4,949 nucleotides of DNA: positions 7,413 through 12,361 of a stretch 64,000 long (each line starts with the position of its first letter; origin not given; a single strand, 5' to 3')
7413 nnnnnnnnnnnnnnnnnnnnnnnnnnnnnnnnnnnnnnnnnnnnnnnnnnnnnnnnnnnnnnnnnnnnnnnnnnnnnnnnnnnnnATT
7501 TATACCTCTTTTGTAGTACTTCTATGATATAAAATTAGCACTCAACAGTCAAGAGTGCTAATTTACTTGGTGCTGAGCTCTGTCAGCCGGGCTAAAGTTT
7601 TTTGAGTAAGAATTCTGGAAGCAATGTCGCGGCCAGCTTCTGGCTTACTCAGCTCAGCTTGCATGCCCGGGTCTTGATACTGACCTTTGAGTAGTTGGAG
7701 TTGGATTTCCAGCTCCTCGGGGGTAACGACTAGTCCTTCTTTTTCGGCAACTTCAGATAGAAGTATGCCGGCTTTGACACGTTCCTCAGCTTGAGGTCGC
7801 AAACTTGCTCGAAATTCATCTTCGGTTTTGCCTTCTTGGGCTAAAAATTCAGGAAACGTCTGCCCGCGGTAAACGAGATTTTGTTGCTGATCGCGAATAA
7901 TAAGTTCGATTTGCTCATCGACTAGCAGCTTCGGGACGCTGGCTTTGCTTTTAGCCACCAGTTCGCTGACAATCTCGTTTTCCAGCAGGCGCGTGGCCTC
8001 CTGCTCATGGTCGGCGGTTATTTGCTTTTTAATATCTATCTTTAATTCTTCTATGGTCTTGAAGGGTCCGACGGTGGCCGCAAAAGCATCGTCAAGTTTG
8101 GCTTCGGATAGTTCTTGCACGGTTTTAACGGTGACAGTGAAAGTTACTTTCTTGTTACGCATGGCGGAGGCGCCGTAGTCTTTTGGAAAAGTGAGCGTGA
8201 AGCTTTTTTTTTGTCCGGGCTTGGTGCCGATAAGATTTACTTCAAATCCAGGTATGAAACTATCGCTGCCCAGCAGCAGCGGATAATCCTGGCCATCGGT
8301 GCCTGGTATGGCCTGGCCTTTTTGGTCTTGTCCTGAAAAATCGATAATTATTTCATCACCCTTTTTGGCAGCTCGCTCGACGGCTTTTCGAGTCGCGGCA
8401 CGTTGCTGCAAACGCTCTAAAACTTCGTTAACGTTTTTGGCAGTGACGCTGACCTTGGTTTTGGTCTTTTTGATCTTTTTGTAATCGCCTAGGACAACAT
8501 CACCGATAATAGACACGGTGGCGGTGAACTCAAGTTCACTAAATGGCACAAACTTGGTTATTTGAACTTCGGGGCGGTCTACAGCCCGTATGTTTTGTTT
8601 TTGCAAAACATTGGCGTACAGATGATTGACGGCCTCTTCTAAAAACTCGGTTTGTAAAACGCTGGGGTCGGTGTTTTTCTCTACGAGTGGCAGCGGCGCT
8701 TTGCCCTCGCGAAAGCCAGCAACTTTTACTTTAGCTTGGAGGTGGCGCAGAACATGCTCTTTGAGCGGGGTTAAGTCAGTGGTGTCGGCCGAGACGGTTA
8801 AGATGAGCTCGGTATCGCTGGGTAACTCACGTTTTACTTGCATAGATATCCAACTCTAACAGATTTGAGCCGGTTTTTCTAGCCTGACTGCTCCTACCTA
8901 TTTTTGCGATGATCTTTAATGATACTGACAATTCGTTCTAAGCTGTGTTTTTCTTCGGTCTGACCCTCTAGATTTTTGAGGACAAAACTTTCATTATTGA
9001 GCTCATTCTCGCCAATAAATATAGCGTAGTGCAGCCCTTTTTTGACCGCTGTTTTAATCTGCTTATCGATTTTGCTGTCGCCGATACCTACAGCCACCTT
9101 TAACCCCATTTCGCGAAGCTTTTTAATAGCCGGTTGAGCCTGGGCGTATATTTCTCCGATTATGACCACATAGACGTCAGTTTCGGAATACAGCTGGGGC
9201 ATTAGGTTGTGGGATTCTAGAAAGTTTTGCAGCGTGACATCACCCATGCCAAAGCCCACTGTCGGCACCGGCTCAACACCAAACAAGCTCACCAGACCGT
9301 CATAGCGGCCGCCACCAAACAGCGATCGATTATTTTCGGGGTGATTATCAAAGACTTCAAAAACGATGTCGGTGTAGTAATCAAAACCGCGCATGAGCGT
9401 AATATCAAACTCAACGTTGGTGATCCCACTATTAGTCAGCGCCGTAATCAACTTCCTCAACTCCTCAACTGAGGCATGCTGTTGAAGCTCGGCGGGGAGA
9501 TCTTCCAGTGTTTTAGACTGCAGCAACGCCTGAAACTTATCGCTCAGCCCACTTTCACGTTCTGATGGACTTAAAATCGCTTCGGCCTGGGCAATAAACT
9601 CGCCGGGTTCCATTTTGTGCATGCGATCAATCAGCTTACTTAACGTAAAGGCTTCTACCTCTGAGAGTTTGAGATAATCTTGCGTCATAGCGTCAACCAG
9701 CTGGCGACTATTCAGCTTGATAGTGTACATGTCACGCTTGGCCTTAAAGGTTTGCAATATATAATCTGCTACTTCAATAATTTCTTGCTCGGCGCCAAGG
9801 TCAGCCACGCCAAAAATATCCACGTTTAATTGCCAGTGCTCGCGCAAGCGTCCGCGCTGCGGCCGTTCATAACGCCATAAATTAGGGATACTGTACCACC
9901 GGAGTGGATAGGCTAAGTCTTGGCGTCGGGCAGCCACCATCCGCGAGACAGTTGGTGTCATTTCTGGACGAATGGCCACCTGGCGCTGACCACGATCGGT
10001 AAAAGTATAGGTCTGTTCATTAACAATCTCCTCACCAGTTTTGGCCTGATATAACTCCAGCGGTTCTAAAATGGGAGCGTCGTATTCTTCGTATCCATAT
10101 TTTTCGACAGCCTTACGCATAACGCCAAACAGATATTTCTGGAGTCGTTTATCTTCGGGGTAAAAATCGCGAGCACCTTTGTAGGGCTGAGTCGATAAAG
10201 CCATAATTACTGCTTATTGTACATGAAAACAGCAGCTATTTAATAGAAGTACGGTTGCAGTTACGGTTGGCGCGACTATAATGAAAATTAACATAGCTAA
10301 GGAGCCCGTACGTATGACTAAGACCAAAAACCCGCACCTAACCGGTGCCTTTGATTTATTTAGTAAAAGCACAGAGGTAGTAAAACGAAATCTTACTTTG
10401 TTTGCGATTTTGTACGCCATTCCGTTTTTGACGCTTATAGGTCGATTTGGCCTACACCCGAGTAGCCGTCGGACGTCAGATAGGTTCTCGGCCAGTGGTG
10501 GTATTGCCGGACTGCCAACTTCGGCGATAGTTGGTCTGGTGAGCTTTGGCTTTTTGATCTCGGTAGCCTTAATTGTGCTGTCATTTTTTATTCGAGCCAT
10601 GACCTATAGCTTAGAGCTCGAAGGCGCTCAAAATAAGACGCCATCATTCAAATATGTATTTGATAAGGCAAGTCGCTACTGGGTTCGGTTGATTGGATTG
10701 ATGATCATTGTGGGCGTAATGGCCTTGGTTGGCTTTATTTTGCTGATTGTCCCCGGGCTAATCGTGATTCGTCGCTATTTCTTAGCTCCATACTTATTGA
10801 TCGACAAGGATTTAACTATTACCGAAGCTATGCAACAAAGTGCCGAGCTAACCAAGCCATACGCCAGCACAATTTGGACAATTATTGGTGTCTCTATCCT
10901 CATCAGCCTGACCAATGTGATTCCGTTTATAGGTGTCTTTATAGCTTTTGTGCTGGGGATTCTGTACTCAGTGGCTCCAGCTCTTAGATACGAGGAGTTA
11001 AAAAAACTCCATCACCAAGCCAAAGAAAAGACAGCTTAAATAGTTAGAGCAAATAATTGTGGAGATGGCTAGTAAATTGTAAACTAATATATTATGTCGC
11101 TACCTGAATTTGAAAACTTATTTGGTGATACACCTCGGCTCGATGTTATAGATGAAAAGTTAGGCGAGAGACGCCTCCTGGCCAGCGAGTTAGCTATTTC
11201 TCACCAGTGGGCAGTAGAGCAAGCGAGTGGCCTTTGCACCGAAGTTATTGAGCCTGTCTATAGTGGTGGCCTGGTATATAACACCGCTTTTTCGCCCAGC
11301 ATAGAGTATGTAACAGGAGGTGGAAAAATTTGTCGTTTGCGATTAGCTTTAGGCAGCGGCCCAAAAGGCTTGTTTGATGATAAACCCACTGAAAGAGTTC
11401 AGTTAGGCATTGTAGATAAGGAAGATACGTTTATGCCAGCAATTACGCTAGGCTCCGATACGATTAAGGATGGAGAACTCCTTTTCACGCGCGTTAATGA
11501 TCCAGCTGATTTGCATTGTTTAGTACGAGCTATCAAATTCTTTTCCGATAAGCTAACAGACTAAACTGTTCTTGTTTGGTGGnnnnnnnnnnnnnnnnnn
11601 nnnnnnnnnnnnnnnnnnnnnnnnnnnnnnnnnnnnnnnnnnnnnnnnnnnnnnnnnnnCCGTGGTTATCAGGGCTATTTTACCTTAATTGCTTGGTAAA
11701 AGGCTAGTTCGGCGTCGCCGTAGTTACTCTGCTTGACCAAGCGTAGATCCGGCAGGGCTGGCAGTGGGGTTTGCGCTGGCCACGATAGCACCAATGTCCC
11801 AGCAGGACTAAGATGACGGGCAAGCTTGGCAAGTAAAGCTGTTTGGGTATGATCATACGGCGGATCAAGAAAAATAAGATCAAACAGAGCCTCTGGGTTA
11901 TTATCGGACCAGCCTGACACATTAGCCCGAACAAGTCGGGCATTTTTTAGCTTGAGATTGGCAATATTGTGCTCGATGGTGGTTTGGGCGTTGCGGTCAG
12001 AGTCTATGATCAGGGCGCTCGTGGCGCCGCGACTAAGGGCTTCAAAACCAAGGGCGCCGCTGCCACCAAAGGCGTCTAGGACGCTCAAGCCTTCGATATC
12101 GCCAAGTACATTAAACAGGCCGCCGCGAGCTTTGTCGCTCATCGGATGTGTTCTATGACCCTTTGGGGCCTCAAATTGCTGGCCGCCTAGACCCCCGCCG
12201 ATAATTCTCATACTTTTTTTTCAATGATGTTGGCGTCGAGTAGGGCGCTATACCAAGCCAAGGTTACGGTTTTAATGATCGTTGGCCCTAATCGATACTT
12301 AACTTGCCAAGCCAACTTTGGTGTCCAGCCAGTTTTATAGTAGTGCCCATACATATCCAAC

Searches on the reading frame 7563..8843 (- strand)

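Call 5: search_protein_families(library=ncbifam, proteins=[window:7563-8843:-])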
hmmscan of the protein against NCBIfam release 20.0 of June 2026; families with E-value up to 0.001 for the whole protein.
window:7563-8843:- (426 aa): 2 families
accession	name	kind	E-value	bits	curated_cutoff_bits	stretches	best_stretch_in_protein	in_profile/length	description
TIGR00115.1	tig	equivalog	2e-101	339.8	180.2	1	14-420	4-409/410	trigger factor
NF045969.1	trig_like_plasma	equivalog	3e-05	23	140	1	230-391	196-362/399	trigger factor-related chaperone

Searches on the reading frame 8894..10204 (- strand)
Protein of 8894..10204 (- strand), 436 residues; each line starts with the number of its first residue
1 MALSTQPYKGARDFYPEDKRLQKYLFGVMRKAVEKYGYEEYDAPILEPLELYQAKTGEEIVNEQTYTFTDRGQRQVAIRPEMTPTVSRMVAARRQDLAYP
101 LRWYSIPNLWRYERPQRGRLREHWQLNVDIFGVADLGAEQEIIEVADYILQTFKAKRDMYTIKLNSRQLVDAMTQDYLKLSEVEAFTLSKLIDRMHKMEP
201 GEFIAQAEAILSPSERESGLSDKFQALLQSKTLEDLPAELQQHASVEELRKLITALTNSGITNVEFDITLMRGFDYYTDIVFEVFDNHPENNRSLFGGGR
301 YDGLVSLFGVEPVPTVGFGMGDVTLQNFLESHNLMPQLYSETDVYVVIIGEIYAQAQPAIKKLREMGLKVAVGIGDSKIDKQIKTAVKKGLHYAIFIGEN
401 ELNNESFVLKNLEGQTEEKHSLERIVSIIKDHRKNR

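Call 5: search_protein_families(library=ncbifam, proteins=[window:8894-10204:-])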
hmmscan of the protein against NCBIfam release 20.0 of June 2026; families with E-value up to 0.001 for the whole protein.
window:8894-10204:- (436 aa): 26 families (the best 25 are shown)
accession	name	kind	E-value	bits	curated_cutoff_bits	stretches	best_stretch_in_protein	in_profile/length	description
TIGR00442.1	hisS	equivalog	5.7e-104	348.3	286.75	1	6-420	1-404/406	histidine--tRNA ligase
NF009085.0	PRK12420.1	equivalog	1.3e-55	189.5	540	1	6-425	5-422/426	histidine--tRNA ligase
TIGR00443.1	hisZ_biosyn_reg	equivalog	6.3e-54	183.2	271.65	1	12-321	1-304/314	ATP phosphoribosyltransferase regulatory subunit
NF008940.0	PRK12292.2-3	equivalog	3.1e-39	134.9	450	1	5-386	3-380/404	ATP phosphoribosyltransferase regulatory subunit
NF008941.0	PRK12292.2-4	equivalog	7e-35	120.7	447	1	9-377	11-367/393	ATP phosphoribosyltransferase regulatory subunit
NF008942.0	PRK12292.2-5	equivalog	2.9e-33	115.1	643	1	9-416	13-414/434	ATP phosphoribosyltransferase regulatory subunit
NF008936.0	PRK12292.1-3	equivalog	5.6e-32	111.1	492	1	9-402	9-396/406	ATP phosphoribosyltransferase regulatory subunit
NF009086.0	PRK12421.1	equivalog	9.7e-27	93.9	318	1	13-382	15-369/389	ATP phosphoribosyltransferase regulatory subunit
NF008953.0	PRK12295.1-6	equivalog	2.5e-25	89.2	384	2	238-320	285-370/384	ATP phosphoribosyltransferase regulatory subunit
NF008945.0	PRK12292.3-3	equivalog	2.9e-24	85.9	409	1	9-330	4-301/368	ATP phosphoribosyltransferase regulatory subunit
NF008938.0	PRK12292.1-6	equivalog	1.5e-20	73.5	833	1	9-370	10-364/420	ATP phosphoribosyltransferase regulatory subunit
NF008939.0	PRK12292.2-1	equivalog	2.6e-20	72.5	335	1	4-320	2-311/391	ATP phosphoribosyltransferase regulatory subunit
NF008935.0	PRK12292.1-1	equivalog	1.3e-18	67.1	350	1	30-372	29-352/382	ATP phosphoribosyltransferase regulatory subunit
NF008943.0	PRK12292.3-1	equivalog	2.7e-18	66.3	690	1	9-328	28-329/403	ATP phosphoribosyltransferase regulatory subunit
NF008950.0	PRK12295.1-3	equivalog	1.6e-14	54.1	492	1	249-318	299-367/387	ATP phosphoribosyltransferase regulatory subunit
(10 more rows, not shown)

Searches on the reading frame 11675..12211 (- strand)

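Call 40: search_protein_families(library=pfam, proteins=[window:11675-12211:-], max_evalue=0.00001)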
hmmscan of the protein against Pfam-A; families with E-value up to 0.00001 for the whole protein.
window:11675-12211:- (178 aa): 2 families
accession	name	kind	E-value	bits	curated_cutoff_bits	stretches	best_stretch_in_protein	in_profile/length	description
PF03602.21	Cons_hypoth95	-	7.5e-42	143.5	24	1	1-173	1-182/182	Conserved hypothetical protein 95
PF05175.20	MTS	-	1.5e-06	28.4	23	1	26-149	17-145/170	Methyltransferase small domain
